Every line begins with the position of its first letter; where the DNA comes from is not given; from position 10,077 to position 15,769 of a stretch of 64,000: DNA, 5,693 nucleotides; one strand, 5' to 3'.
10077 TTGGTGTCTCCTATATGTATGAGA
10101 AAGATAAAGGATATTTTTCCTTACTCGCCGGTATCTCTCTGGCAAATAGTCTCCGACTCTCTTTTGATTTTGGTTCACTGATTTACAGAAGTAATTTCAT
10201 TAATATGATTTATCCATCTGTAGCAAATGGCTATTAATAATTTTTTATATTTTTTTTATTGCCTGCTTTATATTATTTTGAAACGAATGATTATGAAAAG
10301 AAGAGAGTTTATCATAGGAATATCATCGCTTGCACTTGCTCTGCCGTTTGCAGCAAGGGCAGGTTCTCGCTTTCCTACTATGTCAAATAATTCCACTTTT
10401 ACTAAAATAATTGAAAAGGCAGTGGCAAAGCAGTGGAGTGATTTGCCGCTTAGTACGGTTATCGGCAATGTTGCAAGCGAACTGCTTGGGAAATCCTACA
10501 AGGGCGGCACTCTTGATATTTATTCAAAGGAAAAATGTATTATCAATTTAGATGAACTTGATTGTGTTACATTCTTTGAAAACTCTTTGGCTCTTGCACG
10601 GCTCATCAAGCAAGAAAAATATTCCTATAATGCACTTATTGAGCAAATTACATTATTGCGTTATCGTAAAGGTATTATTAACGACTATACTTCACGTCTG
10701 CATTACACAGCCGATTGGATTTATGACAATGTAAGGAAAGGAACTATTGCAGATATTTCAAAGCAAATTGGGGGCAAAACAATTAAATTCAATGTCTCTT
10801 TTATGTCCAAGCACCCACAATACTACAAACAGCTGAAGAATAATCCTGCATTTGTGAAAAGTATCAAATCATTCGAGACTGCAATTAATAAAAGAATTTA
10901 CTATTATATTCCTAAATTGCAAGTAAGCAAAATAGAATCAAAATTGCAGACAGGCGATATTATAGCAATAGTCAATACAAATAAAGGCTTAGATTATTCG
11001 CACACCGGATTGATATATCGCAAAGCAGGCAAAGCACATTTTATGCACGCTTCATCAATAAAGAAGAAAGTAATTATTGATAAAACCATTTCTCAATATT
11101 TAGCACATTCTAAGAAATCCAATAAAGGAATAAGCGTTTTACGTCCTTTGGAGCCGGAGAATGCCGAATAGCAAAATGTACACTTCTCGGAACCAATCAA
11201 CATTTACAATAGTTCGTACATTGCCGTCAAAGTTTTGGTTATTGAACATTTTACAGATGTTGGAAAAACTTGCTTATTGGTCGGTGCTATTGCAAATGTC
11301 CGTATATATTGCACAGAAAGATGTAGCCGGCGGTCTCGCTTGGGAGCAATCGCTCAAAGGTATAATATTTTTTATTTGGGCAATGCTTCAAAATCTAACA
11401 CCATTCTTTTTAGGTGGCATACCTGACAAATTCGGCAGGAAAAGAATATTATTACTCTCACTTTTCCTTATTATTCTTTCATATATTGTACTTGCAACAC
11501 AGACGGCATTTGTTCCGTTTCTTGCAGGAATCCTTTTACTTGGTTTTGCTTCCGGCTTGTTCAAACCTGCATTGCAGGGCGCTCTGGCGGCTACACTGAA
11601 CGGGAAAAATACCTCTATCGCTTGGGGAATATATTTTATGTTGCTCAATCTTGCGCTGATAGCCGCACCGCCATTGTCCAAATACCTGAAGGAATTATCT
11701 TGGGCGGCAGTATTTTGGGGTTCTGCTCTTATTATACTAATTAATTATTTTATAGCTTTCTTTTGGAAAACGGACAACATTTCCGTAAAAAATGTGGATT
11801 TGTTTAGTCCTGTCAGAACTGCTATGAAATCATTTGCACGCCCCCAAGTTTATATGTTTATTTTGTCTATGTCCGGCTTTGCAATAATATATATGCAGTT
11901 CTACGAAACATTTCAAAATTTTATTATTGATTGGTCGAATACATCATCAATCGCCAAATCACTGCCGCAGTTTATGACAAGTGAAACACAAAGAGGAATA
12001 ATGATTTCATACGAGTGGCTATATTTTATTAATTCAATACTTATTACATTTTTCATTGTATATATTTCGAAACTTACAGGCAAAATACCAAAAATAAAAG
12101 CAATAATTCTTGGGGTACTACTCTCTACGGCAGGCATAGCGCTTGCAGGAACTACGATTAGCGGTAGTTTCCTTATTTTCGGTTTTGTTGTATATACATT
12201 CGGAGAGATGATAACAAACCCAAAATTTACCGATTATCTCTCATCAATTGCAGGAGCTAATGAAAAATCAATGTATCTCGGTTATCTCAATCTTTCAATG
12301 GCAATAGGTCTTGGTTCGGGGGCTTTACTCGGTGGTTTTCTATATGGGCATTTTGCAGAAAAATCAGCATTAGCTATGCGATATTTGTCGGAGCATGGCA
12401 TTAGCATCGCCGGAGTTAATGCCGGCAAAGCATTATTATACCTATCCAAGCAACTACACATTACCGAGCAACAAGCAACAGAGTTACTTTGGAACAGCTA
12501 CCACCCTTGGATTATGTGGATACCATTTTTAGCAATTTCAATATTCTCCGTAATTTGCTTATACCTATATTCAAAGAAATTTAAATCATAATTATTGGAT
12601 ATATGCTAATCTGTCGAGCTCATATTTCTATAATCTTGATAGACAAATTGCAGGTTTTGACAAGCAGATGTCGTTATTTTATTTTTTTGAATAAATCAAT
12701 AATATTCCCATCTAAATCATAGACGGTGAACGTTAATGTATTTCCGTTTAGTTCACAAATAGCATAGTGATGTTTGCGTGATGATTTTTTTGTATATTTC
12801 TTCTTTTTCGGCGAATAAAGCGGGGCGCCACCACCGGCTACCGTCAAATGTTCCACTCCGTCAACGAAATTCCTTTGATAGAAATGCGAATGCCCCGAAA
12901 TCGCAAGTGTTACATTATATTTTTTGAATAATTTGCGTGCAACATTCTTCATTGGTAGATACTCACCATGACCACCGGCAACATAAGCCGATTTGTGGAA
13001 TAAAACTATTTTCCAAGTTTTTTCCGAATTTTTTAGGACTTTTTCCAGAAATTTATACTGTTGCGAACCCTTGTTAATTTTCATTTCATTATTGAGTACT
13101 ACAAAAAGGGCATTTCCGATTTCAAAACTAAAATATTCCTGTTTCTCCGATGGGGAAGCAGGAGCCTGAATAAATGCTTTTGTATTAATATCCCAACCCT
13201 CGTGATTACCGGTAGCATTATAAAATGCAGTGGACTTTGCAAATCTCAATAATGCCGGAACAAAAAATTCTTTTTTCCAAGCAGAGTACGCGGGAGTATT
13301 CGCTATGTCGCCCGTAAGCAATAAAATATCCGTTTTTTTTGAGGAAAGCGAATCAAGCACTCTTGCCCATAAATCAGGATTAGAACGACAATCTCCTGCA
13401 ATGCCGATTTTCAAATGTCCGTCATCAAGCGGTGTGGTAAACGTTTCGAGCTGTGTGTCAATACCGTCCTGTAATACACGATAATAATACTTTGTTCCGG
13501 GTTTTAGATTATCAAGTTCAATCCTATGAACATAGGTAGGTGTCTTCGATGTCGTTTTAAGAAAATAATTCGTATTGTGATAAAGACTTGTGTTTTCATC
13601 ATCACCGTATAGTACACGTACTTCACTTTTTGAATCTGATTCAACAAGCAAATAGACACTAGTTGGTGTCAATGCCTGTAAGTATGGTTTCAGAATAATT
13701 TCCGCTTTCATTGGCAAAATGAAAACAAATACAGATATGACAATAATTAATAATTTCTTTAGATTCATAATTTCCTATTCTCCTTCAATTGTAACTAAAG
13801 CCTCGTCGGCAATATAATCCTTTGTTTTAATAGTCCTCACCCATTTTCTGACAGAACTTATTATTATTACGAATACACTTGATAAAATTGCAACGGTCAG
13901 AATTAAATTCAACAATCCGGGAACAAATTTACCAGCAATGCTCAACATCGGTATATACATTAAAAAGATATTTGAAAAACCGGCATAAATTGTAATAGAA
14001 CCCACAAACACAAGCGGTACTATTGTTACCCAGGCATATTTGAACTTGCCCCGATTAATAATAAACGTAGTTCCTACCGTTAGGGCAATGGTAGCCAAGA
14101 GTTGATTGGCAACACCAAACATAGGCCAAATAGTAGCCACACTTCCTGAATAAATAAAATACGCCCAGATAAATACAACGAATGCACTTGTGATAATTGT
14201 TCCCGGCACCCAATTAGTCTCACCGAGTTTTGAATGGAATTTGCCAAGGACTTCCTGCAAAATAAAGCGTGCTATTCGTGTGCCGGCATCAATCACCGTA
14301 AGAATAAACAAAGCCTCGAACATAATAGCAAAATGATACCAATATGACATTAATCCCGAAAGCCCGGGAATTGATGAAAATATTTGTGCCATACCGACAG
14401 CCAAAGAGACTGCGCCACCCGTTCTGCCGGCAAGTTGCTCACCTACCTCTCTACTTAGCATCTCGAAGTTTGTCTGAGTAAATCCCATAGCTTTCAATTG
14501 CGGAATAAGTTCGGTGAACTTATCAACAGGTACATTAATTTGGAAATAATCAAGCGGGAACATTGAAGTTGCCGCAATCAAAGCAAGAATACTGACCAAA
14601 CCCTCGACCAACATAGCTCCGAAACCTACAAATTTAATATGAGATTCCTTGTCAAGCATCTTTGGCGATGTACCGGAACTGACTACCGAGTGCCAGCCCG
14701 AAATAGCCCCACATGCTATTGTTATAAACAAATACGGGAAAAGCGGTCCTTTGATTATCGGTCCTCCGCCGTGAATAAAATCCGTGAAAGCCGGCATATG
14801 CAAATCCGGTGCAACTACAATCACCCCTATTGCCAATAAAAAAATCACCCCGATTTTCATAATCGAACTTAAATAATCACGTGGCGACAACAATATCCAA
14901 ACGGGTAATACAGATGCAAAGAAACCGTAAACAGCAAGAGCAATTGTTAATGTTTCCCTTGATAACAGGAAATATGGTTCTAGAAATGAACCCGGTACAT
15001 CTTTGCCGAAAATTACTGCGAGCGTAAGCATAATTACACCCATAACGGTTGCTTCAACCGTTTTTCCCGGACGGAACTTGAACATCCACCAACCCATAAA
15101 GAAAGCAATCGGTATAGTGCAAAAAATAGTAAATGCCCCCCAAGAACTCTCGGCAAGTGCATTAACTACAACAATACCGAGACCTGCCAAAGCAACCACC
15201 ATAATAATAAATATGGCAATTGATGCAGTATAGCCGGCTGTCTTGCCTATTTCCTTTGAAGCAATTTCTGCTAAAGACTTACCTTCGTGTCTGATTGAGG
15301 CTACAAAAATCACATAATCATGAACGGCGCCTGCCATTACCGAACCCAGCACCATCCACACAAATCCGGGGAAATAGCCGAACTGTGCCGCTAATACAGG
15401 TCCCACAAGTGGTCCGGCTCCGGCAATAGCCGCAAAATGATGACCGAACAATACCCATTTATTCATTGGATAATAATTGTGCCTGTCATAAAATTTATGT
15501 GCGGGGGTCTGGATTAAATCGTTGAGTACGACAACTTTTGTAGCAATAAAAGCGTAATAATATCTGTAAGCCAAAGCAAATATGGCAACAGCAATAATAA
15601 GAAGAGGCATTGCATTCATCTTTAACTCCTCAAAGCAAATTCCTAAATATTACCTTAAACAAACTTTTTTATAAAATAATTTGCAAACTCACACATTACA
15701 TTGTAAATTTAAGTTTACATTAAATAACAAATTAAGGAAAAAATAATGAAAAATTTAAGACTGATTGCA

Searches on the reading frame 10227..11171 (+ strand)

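Call 19: search_protein_families(library=pfam, proteins=[window:10227-11171:+], max_evalue=0.0001)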
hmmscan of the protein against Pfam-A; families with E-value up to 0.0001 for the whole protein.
window:10227-11171:+ (314 aa): 1 family
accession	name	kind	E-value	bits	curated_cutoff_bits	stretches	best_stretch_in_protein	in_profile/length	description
PF07313.18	AmiA-like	-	2.1e-46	158.4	27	1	82-296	2-200/202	N-acetylmuramoyl-L-alanine amidase-like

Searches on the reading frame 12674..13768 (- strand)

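Call 19: search_protein_families(library=pfam, proteins=[window:12674-13768:-], max_evalue=0.0001)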
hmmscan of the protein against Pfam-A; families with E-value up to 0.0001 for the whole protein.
window:12674-13768:- (364 aa): 3 families
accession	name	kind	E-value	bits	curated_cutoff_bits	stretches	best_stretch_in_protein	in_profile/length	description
PF00149.33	Metallophos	-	5.3e-16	60.1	21.5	1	119-296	1-190/191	Calcineurin-like phosphoesterase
PF16656.11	Pur_ac_phosph_N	-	7.1e-09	36.6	30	1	46-112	23-93/93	Purple acid Phosphatase, N-terminal domain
PF25077.1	DUF7800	-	2.9e-05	24.6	27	0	22-103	2-74/89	Domain of unknown function (DUF7800)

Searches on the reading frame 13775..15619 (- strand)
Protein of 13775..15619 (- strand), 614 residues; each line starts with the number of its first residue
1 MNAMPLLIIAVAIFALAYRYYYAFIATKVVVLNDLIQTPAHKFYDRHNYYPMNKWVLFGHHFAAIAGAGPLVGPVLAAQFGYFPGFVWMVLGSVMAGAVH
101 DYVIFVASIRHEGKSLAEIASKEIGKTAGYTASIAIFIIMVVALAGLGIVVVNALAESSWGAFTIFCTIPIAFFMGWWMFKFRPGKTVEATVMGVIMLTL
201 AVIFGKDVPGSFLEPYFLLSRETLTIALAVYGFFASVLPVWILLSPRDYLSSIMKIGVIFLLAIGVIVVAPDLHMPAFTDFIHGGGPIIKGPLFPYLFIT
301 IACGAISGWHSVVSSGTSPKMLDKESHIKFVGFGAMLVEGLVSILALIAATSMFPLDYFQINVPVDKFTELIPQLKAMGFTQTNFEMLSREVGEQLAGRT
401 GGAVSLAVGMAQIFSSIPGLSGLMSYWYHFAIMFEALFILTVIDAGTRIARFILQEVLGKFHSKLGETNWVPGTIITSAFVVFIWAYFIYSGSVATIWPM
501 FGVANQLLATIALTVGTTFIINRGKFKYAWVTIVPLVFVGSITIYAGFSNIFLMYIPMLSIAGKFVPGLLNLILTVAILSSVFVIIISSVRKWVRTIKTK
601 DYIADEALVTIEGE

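Call 19: search_protein_families(library=pfam, proteins=[window:13775-15619:-], max_evalue=0.0001)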
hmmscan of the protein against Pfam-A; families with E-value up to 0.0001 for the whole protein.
window:13775-15619:- (614 aa): 1 family
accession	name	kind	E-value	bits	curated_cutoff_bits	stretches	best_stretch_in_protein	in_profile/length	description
PF02554.20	CstA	-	8.5e-210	698.6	27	1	2-546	1-560/560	Carbon starvation protein CstA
